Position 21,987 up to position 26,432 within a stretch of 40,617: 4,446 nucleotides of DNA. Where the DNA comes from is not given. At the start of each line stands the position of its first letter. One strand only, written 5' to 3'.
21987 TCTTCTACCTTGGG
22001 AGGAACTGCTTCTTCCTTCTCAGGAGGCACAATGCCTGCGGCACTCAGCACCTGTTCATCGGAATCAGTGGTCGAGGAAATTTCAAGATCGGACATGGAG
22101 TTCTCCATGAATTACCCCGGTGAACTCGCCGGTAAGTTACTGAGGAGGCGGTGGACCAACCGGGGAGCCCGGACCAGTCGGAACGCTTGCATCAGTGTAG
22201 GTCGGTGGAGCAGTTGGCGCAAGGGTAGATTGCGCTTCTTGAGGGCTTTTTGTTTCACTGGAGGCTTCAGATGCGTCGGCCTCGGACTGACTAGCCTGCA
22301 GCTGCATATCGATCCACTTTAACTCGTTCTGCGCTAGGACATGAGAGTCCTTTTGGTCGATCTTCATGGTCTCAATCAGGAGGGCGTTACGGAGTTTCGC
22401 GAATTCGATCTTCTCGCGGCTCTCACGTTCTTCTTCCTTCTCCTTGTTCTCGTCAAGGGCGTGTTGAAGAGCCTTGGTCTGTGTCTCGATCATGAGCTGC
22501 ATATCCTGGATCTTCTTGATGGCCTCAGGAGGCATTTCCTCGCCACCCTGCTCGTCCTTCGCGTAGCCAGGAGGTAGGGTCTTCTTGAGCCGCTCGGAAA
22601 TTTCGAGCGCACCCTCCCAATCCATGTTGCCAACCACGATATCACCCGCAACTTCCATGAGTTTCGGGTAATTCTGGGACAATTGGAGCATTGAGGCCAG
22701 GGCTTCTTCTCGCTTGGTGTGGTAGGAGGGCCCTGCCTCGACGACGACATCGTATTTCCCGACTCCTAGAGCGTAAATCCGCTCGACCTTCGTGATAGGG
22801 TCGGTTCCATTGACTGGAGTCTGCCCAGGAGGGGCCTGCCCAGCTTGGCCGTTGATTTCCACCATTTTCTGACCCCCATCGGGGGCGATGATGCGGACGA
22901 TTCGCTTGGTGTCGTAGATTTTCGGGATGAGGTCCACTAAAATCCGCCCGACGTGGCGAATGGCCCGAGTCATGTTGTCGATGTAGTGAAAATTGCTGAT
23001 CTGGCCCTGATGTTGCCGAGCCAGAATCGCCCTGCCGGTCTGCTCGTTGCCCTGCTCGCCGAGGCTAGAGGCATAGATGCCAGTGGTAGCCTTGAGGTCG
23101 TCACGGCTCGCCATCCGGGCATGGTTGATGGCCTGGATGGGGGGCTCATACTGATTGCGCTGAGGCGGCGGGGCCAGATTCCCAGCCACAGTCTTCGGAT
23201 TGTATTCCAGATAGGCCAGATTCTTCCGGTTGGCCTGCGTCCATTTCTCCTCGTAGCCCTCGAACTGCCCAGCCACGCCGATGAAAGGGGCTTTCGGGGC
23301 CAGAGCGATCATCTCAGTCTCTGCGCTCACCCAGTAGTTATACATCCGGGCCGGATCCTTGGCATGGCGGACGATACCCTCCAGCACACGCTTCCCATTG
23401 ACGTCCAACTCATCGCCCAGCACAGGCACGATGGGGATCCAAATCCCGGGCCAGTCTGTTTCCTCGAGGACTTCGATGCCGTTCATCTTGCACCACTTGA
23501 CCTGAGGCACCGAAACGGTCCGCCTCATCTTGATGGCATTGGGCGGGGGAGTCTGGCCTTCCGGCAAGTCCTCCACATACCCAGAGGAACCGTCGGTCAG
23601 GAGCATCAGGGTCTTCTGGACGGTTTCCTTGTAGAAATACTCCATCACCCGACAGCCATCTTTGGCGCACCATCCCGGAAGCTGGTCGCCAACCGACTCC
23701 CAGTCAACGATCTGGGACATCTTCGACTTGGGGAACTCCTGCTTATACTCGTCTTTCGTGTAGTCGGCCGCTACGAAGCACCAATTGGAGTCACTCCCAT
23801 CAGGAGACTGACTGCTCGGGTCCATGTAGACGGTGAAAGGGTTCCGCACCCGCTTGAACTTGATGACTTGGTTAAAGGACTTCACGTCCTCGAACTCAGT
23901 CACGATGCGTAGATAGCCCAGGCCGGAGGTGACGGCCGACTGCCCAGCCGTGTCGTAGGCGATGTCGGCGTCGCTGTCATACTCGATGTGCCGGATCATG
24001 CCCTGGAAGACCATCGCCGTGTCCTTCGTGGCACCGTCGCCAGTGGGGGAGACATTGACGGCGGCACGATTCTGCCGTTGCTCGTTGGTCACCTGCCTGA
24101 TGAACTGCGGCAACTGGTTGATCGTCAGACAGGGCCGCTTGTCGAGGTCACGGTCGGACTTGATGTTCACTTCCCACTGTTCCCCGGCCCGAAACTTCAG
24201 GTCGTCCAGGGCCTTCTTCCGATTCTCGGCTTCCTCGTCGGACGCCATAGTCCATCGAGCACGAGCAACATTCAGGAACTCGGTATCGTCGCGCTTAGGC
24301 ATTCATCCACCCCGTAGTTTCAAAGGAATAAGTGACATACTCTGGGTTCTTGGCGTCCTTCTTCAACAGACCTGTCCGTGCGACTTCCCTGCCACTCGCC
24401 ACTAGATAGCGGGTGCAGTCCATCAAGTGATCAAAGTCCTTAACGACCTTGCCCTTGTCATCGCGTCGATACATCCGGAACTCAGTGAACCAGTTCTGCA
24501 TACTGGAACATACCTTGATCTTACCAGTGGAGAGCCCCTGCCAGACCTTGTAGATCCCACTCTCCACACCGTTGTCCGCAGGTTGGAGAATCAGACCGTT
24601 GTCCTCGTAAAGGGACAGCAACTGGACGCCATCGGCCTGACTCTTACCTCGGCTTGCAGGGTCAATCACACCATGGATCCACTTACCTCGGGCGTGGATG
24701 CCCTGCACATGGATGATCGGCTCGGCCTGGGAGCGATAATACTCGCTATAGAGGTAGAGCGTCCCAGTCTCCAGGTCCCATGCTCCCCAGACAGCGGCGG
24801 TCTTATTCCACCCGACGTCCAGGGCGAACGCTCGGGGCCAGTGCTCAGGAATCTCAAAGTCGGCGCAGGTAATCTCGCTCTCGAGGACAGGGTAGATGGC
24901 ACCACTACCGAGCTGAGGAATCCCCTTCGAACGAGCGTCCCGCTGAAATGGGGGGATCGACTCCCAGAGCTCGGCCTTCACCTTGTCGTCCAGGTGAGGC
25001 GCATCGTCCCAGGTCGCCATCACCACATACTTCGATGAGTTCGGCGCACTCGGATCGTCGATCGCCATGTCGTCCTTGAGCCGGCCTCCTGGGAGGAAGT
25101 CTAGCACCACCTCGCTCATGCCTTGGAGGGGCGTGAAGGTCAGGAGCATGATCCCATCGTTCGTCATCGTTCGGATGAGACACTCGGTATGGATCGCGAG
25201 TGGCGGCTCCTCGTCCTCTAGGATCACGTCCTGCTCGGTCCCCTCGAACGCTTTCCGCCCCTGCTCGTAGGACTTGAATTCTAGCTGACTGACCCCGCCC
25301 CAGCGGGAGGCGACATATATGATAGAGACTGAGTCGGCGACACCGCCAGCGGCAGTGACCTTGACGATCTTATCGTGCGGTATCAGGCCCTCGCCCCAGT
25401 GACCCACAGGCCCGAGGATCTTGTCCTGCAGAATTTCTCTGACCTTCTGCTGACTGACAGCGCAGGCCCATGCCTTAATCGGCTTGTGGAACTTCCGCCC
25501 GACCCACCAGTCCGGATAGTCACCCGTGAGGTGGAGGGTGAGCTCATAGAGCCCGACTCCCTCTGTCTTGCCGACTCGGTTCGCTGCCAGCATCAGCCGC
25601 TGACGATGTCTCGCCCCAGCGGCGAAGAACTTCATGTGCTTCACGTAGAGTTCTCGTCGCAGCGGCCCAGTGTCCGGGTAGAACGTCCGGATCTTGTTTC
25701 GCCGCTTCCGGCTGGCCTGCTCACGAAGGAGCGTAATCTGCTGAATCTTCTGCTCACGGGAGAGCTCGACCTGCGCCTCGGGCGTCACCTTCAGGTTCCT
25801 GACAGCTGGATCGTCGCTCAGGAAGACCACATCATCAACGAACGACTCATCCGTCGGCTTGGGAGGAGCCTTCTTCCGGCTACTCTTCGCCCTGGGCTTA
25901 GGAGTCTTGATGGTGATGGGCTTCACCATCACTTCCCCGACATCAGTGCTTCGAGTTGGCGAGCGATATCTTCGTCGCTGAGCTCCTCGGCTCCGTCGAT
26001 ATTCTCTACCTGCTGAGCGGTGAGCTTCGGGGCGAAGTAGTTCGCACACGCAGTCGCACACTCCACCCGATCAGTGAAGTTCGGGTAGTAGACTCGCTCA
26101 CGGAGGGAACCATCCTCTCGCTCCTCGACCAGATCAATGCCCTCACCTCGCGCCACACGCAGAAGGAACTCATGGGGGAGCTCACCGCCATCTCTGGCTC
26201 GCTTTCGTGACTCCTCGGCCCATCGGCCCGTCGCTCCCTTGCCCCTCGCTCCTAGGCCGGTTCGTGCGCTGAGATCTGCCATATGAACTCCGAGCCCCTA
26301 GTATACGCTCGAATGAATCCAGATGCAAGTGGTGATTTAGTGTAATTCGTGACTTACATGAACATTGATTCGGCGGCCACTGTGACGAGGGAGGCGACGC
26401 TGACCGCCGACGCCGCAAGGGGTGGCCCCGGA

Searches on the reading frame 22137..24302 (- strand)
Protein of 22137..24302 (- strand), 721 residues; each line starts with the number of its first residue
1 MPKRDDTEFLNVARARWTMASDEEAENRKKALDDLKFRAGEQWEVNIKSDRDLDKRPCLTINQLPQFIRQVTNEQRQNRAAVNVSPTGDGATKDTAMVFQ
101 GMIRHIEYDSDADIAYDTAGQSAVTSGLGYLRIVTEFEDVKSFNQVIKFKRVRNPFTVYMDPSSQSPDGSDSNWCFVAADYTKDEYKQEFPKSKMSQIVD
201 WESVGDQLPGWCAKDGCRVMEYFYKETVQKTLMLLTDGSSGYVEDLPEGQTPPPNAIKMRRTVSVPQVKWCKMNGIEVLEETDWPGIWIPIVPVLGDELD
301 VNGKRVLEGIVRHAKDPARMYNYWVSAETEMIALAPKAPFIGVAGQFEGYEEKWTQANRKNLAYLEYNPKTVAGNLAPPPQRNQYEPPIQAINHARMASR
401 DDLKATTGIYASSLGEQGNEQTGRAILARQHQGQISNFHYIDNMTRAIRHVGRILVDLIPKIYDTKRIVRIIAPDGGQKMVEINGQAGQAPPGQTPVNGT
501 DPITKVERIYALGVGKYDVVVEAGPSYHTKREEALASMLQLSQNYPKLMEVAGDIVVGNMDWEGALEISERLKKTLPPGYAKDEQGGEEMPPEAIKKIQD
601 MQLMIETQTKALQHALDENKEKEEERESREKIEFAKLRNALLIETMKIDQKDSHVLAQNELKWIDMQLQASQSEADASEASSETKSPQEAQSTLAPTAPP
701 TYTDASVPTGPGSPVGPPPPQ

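Call 7: search_protein_families(library=phrogs, proteins=[window:22137-24302:-], max_evalue=0.001)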
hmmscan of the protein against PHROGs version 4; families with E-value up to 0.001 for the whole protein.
window:22137-24302:- (721 aa): 2 families
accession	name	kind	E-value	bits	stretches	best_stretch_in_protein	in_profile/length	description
phrog_156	-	head and packaging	7.3e-135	452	1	3-687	5-663/681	portal protein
phrog_14911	-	unknown function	1.3e-34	120.9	1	17-381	18-388/404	-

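Call 9: search_dna_similar(query=window:22137-24302:-, collection=phages, mode=protein, max_rows=25)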
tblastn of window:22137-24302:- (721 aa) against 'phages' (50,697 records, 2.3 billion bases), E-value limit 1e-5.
Records with a match: 232; places in all: 233; records where one place covers at least 80% of the query: 28.
Best place of each record, by identity: <60% 232.
By first word of the organism name: Salmonella 96; Escherichia 28; Vibrio 23; Enterobacteria 16; Bacteriophage 15; Caudoviricetes 8; Ralstonia 5; Shewanella 3; Pseudomonas 3; Xylella 3; and 18 more.
By host as written in the record: - 33; Salmonella enterica subsp. enterica serovar Typhimurium 21; Salmonella sp. 17; Escherichia coli 15; Vibrio crassostreae 12; Salmonella enterica 11; Candidatus Hamiltonella defensa 5; Escherichia coli K-12 MG1655 5; and 81 more.
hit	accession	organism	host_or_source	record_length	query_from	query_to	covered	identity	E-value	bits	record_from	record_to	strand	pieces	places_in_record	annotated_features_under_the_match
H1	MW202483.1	Caudoviricetes sp.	Manatee Spring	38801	10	616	84%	47.4%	5e-161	521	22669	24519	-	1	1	phage P22 like portal protein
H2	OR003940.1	Phage DSL-LC05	Gammaproteobacteria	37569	8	584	80%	47.3%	5e-157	509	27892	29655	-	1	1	portal protein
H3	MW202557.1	Caudoviricetes sp.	Manatee Spring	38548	14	588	80%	45.6%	2e-153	499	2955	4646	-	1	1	phage P22 like portal protein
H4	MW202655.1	Bacteriophage sp.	Manatee Spring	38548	14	588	80%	45.6%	2e-153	499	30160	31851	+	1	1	phage P22 like portal protein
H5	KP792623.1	Rhodoferax phage P26218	Rhodoferax sp. IMCC26218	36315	14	589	80%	45.5%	8e-152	494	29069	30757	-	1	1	portal protein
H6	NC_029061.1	Rhodoferax phage P26218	Rhodoferax sp. IMCC26218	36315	14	589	80%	45.5%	8e-152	494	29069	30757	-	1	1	portal protein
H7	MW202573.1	Caudoviricetes sp.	Manatee Spring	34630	8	593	81%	43.4%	1e-141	464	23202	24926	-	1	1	phage P22 like portal protein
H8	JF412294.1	EBPR podovirus 1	-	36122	6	595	82%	42.4%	8e-140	459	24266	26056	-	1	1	gp37: portal protein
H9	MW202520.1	Caudoviricetes sp.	Manatee Spring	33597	13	613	83%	40.8%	7e-132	436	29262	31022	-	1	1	phage P22 like portal protein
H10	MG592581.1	Vibrio phage 1.211.A._10N.222.52.F11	Vibrio tasmaniensis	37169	2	608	84%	39.7%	2e-124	415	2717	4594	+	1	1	portal protein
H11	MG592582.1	Vibrio phage 1.211.B._10N.222.52.F11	Vibrio tasmaniensis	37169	2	608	84%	39.7%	2e-124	415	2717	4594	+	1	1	portal protein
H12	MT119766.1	Xanthomonas phage PBR31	Xanthomonas campestris pv. campestris ...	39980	19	577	78%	43.0%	3e-132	437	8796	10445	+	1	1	portal protein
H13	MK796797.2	Shewanella phage X14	Shewanella inventionis KX27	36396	4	608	84%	39.4%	2e-121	406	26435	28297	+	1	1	portal protein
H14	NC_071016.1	Shewanella phage X14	Shewanella inventionis KX27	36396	4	608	84%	39.4%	2e-121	406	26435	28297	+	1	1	portal protein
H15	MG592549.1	Vibrio phage 1.183.O._10N.286.48.B7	Vibrio sp.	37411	4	608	84%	39.2%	3e-121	405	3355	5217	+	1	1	portal protein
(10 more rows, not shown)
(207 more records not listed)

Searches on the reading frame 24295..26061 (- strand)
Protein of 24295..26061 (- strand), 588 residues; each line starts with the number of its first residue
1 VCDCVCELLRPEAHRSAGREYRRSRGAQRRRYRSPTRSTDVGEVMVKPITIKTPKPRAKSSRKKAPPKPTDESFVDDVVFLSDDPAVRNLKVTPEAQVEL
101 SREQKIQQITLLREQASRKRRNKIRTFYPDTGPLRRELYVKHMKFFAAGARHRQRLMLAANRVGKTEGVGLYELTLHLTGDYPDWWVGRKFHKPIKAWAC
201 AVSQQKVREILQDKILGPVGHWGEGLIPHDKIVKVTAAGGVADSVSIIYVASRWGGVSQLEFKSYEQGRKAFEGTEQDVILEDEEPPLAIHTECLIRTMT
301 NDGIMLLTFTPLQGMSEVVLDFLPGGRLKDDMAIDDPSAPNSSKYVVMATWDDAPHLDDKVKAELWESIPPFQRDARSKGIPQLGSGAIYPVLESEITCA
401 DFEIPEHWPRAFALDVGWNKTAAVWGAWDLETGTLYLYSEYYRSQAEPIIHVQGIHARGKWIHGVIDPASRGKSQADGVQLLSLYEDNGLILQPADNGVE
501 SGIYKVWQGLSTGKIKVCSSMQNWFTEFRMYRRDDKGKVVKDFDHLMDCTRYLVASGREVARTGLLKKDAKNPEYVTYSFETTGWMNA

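Call 7: search_protein_families(library=phrogs, proteins=[window:24295-26061:-], max_evalue=0.001)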
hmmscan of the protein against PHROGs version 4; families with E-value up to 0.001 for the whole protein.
window:24295-26061:- (588 aa): 5 families
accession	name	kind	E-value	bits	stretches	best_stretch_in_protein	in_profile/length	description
phrog_31467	-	unknown function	1.7e-61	209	1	100-364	4-260/261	-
phrog_2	-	head and packaging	5.1e-26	92.7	1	112-561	244-596/807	terminase large subunit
phrog_5653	-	head and packaging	2.7e-23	83.7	1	385-563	6-186/199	terminase large subunit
phrog_30463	-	unknown function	5.5e-11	44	1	495-556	11-72/101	-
phrog_10250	-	head and packaging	3.4e-06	27.9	1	465-555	115-213/228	terminase large subunit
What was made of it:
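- The region abuts the gene in the small-subunit position (25929-26282) and the terminase large subunit (call 7).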

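Call 11: find_related_loci(query=window:24295-26061:-, collection=viral_contigs, flank=6000)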
Query window:24295-26061:- (588 aa) in viral_contigs; peptide patterns used: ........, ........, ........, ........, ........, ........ (x = any residue, [..] = any of these).
54 stretches matched a pattern; 52 encode a relative of the query (tblastn E <= 1e-3); 52 distinct loci.
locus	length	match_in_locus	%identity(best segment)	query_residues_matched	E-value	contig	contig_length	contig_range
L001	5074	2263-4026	89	1-588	0e+0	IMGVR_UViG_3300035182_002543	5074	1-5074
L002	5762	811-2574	89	1-588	0e+0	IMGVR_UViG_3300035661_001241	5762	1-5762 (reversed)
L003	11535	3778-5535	88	3-588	0e+0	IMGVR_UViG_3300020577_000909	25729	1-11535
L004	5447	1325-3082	89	3-588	0e+0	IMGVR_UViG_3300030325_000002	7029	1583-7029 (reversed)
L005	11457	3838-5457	82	48-588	0e+0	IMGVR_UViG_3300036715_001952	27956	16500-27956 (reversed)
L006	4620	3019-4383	54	100-561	6e-170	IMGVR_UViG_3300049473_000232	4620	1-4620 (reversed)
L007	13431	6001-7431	52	101-580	1e-163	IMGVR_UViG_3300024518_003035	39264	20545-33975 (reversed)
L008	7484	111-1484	49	113-563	1e-134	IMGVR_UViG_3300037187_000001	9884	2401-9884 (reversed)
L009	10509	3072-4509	57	97-587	6e-146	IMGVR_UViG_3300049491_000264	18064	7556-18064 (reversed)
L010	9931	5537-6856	39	137-580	2e-88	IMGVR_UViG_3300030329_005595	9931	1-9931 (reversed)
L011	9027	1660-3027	36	98-552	1e-82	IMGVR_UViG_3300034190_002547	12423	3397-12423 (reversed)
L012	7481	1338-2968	43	115-586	4e-81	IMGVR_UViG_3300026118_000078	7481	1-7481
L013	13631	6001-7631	43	115-586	5e-81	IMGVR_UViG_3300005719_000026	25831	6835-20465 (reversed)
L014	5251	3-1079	38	215-580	9e-68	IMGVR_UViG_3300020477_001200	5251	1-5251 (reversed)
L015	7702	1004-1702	28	155-408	1e-18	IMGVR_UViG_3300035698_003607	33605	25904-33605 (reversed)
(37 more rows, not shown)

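Call 64: find_related_loci(query=window:24295-26061:-, collection=metagenome_contigs, flank=5000)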
Query window:24295-26061:- (588 aa) in metagenome_contigs; peptide patterns used: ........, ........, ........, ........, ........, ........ (x = any residue, [..] = any of these).
98 stretches matched a pattern; 66 encode a relative of the query (tblastn E <= 1e-3); 66 distinct loci.
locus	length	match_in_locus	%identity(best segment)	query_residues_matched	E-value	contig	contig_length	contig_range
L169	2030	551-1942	58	101-572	0e+0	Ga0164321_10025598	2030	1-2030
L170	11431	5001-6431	52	101-580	1e-163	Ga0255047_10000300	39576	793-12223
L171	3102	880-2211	52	118-565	2e-153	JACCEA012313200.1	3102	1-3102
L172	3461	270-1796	45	103-561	4e-137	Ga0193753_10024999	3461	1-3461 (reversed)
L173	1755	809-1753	58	106-422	5e-131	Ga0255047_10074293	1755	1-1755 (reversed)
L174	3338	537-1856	39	137-580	7e-90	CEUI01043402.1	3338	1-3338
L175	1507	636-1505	47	115-413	1e-88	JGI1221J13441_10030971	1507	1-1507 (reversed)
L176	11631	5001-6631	43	115-586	4e-81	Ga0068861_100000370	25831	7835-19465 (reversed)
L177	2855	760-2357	54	115-586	2e-82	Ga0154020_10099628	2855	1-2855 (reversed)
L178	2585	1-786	51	290-557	7e-82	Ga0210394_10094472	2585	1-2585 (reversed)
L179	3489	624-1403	47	346-586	2e-72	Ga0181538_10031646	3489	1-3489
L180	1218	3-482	62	397-556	9e-66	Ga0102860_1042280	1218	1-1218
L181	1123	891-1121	64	346-422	8e-29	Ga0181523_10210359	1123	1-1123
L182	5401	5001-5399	41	149-278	2e-22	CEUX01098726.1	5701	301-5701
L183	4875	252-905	30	255-478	2e-17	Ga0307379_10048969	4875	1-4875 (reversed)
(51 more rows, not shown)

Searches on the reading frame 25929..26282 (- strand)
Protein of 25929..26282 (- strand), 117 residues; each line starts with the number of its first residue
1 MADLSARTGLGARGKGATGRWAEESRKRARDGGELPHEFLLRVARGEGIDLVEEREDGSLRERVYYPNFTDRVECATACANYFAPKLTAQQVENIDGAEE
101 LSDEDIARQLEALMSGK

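Call 8: search_protein_families(library=pfam, proteins=[window:25929-26282:-], max_evalue=0.01)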
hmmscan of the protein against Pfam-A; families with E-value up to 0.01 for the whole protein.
window:25929-26282:- (117 aa): 0 families

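Call 63: find_related_loci(query=window:25929-26282:-, collection=metagenome_contigs, flank=4500)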
Query window:25929-26282:- (117 aa) in metagenome_contigs; peptide patterns used: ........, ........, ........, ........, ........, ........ (x = any residue, [..] = any of these).
600 stretches matched a pattern, but none encodes a relative of the query by tblastn (E <= 1e-3).

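Call 65: find_homologous_proteins(query=window:25929-26282:-, max_evalue=1e-10)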
Query window:25929-26282:- (117 aa): 15 proteins with E <= 1e-10 among 41 candidates.
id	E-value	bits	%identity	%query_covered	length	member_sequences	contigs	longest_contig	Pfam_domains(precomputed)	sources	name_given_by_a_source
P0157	4.1e-66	238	94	100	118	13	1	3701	-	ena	-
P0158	4.8e-62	225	88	100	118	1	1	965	-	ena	-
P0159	5.6e-60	218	85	100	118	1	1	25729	-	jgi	-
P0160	7.3e-60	218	89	100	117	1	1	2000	-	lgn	-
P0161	7.1e-59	215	87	99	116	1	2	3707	-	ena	-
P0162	1.8e-52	194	78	99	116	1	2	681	-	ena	-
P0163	2.5e-42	161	67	100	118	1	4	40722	-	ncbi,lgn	-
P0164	1.2e-40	156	67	91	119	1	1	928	-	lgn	-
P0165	1.5e-38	149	63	92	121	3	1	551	-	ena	-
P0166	5.3e-38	147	57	100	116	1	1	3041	-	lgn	-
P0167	1.4e-37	146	63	92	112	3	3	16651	-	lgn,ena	-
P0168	6.2e-37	144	63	91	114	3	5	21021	-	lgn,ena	-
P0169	1.2e-35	140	61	94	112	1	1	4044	-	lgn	-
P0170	3.0e-35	139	88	64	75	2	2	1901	-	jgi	jgi:hypothetical protein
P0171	2.2e-33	133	58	91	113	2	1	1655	-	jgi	jgi:hypothetical protein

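Call 66: find_encoding_contigs(protein=P0157, flank=3500, max_places=6)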
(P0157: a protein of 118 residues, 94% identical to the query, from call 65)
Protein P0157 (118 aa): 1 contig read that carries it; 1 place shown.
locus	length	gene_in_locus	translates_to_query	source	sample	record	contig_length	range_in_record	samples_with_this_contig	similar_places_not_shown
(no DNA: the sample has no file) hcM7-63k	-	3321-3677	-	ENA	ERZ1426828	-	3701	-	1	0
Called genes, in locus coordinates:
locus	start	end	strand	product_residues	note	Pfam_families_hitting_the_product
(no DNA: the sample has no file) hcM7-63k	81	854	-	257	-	PF06067:DUF932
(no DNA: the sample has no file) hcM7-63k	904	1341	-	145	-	-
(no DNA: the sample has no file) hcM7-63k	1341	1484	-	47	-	-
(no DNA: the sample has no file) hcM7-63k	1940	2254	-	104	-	-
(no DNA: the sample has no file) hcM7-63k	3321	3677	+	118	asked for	-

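Call 67: find_encoding_contigs(protein=P0163, flank=6000, max_places=3)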
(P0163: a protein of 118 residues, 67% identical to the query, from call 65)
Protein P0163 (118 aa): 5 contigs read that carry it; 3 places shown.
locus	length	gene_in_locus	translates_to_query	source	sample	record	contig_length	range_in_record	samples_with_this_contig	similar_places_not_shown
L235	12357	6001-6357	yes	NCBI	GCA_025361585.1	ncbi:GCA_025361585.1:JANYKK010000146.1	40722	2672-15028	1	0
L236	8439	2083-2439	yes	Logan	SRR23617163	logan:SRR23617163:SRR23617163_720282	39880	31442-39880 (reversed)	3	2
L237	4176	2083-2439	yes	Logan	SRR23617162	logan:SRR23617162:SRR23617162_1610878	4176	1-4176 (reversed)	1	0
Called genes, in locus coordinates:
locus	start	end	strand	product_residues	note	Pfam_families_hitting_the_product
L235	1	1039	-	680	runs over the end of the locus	PF12965:DUF3854, PF05272:VapE-like_dom (weak), PF19263:DUF5906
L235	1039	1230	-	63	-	-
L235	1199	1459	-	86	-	-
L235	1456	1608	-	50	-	-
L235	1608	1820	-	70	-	-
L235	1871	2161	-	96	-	-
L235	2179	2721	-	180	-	-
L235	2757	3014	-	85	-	-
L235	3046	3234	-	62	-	-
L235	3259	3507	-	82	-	-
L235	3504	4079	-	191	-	-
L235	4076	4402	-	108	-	-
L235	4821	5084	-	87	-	-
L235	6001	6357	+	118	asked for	-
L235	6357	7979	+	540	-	PF03237:Terminase_6N, PF17289:Terminase_6C (weak)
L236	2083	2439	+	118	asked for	-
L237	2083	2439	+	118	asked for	-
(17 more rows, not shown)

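Call 68: find_encoding_contigs(protein=P0161, flank=3500, max_places=3)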
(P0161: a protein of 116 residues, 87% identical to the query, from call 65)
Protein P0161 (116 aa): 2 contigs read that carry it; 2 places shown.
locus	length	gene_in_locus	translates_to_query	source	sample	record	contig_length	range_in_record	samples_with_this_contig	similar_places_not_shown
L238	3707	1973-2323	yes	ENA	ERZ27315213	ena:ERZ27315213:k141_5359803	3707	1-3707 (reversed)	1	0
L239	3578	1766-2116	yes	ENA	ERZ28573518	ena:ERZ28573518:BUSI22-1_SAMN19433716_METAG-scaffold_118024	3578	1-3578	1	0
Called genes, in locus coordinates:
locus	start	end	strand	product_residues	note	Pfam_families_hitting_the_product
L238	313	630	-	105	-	-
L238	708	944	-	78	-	-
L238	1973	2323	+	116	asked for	-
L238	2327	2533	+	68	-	-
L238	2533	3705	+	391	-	?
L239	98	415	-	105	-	-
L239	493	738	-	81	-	-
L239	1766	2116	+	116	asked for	-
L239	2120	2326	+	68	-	-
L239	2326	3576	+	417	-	?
